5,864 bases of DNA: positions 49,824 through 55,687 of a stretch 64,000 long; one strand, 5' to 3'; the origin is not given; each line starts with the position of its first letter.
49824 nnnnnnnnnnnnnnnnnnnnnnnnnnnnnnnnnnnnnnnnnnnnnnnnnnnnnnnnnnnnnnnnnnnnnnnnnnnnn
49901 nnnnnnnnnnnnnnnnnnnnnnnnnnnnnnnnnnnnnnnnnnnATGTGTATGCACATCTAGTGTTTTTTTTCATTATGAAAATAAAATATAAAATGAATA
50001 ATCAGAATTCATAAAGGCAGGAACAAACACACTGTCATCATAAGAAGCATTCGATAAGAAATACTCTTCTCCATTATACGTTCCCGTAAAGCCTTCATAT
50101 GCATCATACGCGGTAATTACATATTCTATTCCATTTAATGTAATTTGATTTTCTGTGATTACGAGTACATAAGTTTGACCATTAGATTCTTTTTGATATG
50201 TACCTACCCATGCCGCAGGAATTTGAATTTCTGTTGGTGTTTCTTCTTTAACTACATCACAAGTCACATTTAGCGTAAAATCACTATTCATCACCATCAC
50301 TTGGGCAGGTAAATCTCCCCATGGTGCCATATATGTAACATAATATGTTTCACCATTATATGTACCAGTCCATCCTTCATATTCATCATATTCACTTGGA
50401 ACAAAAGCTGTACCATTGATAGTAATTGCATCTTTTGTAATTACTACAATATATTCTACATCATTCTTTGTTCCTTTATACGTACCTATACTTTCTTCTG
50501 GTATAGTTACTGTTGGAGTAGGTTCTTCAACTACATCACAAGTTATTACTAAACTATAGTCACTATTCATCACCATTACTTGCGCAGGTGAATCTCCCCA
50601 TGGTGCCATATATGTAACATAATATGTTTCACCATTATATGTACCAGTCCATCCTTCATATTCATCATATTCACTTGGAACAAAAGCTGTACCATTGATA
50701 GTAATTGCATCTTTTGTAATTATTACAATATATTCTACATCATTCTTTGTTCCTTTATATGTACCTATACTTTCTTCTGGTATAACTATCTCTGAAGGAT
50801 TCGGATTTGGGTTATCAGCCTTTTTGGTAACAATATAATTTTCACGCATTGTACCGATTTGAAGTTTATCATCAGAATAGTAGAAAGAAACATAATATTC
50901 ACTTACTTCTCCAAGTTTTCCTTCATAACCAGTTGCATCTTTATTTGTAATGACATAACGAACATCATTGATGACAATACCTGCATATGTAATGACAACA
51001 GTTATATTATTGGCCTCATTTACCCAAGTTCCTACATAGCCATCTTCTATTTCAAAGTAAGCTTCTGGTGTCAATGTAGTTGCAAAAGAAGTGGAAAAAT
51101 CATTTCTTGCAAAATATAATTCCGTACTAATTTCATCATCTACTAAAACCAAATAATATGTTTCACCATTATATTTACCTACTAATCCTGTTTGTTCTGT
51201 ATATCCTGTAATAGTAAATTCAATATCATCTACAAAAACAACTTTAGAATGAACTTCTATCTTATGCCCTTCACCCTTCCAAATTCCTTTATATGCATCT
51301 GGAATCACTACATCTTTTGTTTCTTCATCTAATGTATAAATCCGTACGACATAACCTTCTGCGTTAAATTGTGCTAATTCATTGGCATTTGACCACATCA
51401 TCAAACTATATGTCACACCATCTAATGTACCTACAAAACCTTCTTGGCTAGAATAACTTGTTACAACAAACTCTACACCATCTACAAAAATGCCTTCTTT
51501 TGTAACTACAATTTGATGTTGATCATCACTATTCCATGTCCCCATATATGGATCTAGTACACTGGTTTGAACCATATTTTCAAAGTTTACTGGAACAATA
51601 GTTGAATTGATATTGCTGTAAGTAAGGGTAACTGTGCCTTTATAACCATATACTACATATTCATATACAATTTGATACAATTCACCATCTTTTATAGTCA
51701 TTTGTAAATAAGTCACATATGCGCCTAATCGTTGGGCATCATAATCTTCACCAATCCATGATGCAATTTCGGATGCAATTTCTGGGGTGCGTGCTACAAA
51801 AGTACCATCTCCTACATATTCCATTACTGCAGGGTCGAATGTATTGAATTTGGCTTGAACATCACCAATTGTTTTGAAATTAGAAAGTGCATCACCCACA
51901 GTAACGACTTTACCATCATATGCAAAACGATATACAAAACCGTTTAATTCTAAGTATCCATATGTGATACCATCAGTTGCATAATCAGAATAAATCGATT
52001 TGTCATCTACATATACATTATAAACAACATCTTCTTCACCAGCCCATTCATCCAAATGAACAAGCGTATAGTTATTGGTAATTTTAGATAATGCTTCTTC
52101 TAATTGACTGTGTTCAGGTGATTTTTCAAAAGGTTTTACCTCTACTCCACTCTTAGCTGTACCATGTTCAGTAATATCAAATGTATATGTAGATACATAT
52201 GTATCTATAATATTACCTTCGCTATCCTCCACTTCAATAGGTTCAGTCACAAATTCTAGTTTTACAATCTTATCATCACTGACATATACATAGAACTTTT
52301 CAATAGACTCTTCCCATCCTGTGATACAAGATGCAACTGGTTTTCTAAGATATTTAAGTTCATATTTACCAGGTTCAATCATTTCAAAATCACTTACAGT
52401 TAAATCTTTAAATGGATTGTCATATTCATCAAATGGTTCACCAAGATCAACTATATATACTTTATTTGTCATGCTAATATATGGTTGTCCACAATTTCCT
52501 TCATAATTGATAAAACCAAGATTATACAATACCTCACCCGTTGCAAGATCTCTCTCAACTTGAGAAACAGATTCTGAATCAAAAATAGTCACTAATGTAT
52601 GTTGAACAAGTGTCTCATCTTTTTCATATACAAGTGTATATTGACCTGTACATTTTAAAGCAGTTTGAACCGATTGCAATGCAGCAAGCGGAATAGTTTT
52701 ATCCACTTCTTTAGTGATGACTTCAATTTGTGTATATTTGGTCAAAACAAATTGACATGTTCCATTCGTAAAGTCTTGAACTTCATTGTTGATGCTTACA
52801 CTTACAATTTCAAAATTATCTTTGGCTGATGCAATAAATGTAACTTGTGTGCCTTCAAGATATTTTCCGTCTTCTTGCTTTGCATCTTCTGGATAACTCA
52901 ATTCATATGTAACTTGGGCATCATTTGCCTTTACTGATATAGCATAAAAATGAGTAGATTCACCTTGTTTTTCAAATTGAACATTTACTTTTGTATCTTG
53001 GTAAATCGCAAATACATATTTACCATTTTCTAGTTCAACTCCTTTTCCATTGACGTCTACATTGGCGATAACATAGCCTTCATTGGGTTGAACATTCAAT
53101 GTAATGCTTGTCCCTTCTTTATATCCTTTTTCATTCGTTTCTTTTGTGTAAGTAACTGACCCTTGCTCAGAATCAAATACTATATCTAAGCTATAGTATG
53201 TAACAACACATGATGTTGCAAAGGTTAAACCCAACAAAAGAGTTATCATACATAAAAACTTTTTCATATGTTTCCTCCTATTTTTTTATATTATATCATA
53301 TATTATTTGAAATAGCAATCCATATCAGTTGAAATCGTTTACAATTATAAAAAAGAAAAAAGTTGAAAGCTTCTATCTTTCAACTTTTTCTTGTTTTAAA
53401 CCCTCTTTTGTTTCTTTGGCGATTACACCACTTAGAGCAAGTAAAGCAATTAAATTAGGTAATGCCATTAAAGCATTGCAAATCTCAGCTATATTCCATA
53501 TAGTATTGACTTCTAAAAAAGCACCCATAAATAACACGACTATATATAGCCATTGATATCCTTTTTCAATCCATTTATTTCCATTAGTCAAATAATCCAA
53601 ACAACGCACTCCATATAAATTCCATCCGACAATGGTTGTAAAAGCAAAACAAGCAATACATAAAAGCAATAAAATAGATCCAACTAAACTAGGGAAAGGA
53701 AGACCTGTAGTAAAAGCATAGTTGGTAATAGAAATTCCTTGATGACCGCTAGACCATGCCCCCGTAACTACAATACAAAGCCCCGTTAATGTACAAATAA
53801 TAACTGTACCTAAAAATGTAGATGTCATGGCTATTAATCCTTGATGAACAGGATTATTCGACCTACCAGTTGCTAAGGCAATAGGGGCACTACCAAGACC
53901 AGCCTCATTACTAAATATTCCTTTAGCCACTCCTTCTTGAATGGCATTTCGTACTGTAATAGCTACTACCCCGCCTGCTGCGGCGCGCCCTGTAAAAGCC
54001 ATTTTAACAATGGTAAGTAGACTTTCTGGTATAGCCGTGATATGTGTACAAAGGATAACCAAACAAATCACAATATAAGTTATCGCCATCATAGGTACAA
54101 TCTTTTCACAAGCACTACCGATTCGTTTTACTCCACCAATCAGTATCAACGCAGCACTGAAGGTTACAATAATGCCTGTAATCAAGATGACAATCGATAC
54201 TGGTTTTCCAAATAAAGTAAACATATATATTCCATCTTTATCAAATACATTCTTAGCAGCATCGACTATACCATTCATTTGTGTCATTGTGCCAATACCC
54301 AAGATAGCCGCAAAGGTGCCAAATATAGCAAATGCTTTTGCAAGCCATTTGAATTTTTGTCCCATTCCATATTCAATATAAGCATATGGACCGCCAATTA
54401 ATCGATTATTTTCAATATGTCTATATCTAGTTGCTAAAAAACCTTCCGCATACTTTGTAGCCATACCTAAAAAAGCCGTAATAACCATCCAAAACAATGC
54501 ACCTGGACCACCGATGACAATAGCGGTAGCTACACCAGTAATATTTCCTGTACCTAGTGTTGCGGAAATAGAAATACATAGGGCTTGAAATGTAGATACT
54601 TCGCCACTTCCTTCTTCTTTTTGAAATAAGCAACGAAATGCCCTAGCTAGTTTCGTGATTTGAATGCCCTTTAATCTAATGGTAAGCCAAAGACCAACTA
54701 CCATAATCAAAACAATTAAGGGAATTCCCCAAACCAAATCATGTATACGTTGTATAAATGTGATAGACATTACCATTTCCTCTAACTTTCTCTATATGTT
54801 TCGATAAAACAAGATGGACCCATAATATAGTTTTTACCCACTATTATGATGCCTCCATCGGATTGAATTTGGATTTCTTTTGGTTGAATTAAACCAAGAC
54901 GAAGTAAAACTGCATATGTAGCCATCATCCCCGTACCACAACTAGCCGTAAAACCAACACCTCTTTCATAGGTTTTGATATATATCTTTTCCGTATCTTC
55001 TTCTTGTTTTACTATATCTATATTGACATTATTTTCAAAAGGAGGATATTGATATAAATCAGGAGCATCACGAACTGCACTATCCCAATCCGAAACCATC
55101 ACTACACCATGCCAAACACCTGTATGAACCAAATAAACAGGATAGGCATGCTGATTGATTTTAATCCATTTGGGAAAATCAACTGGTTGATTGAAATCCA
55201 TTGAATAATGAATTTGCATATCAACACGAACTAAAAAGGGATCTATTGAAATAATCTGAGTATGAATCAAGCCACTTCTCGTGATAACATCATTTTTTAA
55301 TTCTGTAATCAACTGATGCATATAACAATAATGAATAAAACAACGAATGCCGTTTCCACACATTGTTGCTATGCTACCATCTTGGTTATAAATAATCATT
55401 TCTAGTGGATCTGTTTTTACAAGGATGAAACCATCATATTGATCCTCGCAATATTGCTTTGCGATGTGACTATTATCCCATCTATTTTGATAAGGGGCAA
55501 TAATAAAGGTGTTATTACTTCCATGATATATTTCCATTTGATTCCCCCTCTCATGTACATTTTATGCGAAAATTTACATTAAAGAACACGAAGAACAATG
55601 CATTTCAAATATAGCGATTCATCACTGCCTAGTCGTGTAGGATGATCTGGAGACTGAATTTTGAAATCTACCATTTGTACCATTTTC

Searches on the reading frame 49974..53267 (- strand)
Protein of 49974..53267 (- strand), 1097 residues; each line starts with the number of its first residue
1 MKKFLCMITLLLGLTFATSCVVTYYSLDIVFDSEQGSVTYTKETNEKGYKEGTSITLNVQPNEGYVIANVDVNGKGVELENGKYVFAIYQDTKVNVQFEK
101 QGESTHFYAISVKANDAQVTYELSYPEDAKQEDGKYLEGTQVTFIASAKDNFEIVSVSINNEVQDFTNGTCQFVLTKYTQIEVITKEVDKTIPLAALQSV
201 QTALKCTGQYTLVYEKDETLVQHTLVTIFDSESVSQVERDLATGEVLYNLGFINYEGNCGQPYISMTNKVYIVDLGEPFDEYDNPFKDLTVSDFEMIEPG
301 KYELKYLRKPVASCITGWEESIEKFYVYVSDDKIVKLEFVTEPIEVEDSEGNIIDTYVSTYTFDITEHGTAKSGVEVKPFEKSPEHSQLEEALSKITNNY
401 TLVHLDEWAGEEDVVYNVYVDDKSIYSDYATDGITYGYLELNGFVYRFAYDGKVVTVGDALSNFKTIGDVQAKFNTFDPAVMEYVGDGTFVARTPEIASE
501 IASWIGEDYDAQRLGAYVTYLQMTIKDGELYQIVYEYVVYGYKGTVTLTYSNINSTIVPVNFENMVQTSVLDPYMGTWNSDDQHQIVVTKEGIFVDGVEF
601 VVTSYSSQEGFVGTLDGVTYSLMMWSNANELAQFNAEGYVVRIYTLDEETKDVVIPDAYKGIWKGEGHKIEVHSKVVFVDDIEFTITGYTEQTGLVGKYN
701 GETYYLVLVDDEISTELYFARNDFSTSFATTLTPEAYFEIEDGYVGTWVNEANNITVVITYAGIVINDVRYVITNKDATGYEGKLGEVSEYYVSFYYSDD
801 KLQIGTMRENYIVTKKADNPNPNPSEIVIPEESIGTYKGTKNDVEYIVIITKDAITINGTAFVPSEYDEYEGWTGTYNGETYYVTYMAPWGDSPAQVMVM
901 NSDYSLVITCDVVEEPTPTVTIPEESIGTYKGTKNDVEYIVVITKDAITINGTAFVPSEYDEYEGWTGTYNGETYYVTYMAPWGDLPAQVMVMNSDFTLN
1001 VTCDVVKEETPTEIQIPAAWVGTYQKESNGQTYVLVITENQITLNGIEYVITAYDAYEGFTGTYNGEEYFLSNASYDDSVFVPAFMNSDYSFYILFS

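Call 60: search_protein_families(library=pfam, proteins=[window:49974-53267:-], max_evalue=0.00001)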
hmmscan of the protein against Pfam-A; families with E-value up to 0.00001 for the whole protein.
window:49974-53267:- (1097 aa): 1 family
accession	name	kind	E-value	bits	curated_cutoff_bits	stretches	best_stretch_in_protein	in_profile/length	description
PF18998.6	Flg_new_2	-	2.4e-07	31.1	23.6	0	33-101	8-72/73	Divergent InlB B-repeat domain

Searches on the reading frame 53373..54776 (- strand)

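Call 60: search_protein_families(library=pfam, proteins=[window:53373-54776:-], max_evalue=0.00001)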
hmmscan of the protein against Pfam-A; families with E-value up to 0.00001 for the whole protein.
window:53373-54776:- (467 aa): 1 family
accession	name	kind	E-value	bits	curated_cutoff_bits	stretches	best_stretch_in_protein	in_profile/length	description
PF01235.23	Na_Ala_symp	-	2.1e-122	409.6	24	1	52-465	4-385/392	Sodium:alanine symporter family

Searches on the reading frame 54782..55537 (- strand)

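Call 60: search_protein_families(library=pfam, proteins=[window:54782-55537:-], max_evalue=0.00001)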
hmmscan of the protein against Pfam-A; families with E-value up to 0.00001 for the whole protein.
window:54782-55537:- (251 aa): 1 family
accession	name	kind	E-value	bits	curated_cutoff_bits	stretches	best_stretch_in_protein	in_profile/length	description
PF01678.24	DAP_epimerase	-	1.2e-28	100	34.7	2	136-231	2-100/121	Diaminopimelate epimerase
